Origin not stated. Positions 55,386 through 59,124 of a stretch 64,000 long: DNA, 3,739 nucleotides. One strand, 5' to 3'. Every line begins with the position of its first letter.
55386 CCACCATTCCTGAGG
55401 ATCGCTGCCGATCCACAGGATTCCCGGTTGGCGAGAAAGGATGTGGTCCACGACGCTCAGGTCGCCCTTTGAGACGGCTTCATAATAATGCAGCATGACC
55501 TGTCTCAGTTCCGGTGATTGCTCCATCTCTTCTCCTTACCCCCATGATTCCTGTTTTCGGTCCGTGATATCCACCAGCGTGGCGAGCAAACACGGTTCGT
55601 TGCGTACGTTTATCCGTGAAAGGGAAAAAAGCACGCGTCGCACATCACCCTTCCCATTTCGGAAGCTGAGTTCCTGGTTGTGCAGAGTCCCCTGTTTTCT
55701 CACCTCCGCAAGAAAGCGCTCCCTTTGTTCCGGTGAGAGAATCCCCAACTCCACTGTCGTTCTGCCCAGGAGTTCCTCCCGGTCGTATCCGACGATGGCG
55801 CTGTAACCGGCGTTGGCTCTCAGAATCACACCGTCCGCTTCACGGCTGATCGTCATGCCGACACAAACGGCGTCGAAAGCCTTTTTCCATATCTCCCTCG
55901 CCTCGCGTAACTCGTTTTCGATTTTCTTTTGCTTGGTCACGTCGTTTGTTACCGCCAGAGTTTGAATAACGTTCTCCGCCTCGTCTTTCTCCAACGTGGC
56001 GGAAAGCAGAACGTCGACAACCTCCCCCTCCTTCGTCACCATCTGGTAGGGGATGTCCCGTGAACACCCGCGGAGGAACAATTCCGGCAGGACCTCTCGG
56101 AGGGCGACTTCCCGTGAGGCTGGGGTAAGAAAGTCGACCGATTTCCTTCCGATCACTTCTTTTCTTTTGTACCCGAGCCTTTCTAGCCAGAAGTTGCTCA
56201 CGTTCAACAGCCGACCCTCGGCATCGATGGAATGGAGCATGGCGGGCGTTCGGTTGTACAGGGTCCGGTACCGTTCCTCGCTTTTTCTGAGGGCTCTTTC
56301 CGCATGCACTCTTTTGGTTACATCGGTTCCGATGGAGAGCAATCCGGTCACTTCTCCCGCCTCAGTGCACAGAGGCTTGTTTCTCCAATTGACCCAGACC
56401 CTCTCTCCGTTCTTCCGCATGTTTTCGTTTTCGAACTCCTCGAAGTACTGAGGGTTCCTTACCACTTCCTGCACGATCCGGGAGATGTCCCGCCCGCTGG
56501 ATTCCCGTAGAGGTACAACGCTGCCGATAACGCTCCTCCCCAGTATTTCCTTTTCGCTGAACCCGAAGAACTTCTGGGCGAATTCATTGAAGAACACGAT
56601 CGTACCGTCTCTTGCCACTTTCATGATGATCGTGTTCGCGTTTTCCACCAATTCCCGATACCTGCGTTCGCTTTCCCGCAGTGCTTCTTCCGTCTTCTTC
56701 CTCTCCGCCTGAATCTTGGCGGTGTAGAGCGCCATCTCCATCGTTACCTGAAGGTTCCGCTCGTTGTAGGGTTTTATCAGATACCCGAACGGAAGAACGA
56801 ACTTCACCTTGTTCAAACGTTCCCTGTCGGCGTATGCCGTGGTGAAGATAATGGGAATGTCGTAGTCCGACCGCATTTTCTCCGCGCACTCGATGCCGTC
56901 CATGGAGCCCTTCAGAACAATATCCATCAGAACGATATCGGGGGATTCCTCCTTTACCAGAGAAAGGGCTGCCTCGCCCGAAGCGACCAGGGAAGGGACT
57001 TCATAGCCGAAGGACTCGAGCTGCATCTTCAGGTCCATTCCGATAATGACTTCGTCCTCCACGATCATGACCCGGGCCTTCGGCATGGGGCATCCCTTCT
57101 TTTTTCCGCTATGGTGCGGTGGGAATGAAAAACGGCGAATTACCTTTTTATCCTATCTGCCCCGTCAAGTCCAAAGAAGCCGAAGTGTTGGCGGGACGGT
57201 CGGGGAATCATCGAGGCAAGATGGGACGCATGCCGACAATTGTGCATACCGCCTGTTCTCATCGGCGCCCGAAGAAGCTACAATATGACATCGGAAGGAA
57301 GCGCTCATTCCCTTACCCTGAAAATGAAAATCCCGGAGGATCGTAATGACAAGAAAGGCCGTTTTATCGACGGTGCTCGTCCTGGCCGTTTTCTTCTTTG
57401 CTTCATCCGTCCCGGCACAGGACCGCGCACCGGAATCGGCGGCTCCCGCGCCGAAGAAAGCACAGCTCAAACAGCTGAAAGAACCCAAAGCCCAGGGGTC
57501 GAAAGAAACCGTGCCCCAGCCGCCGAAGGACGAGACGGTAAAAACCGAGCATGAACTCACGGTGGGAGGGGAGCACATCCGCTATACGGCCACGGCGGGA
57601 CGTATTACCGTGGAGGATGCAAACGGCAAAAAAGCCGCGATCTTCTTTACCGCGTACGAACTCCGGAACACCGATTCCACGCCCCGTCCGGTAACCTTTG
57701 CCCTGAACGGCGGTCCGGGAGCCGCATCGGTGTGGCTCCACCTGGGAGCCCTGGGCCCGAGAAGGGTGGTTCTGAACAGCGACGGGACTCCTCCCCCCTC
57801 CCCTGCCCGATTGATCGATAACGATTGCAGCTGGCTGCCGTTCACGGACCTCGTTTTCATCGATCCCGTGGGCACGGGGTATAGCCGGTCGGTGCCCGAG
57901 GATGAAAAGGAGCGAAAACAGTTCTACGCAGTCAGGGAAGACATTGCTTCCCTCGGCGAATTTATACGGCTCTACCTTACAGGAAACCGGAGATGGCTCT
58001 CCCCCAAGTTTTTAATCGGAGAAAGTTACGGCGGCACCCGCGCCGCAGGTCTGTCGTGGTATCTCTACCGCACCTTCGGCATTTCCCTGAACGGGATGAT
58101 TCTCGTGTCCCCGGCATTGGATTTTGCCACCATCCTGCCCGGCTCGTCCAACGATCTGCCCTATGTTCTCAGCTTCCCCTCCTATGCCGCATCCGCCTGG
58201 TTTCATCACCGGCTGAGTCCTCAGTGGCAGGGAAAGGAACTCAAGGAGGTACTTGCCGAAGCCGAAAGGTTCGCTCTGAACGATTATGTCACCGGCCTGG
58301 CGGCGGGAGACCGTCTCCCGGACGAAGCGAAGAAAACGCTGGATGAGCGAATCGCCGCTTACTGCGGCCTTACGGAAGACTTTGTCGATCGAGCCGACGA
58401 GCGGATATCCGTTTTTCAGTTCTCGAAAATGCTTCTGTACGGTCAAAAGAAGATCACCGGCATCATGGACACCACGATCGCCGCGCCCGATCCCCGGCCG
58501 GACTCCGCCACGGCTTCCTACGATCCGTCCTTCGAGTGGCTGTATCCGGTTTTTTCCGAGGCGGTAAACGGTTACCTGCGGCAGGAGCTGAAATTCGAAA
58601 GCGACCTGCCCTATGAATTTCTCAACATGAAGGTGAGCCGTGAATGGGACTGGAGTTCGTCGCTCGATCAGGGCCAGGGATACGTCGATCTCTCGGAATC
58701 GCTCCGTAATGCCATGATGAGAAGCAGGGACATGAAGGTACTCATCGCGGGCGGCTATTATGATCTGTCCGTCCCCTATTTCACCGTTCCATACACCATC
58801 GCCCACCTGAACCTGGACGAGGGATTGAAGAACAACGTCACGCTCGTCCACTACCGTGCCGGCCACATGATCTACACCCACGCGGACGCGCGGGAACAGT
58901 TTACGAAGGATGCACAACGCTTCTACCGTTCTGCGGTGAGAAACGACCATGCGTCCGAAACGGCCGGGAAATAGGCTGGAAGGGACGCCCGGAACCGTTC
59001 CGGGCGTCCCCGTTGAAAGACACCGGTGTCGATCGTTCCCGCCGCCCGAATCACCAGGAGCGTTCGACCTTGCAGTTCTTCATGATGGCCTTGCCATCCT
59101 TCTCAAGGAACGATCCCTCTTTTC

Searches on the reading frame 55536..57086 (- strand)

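Call 67: search_protein_families(library=pfam, proteins=[window:55536-57086:-], max_evalue=0.00001)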
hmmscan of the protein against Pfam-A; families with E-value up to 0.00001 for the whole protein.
window:55536-57086:- (516 aa): 6 families
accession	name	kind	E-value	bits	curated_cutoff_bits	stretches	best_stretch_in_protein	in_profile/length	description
PF13426.13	PAS_9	-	2.9e-35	121.1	27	3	154-258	4-103/103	PAS domain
PF08448.16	PAS_4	-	1.1e-29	103.3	23.1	2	152-260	6-109/110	PAS fold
PF00989.32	PAS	-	4.7e-26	91.4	22.6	1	142-256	2-113/113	PAS fold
PF00072.30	Response_reg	-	6.9e-19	68.5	30.2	1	6-114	1-108/111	Response regulator receiver domain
PF08447.18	PAS_3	-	1.1e-18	67.7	25.6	0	164-251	2-87/89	PAS fold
PF13188.13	PAS_8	-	6.6e-14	51.7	21.8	0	141-195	1-55/65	PAS domain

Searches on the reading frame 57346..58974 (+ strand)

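Call 67: search_protein_families(library=pfam, proteins=[window:57346-58974:+], max_evalue=0.00001)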
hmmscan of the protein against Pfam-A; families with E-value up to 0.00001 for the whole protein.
window:57346-58974:+ (542 aa): 1 family
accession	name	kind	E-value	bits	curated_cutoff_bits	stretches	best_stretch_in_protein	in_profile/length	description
PF00450.28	Peptidase_S10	-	7.8e-17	62.2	21.9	1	82-491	11-363/420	Serine carboxypeptidase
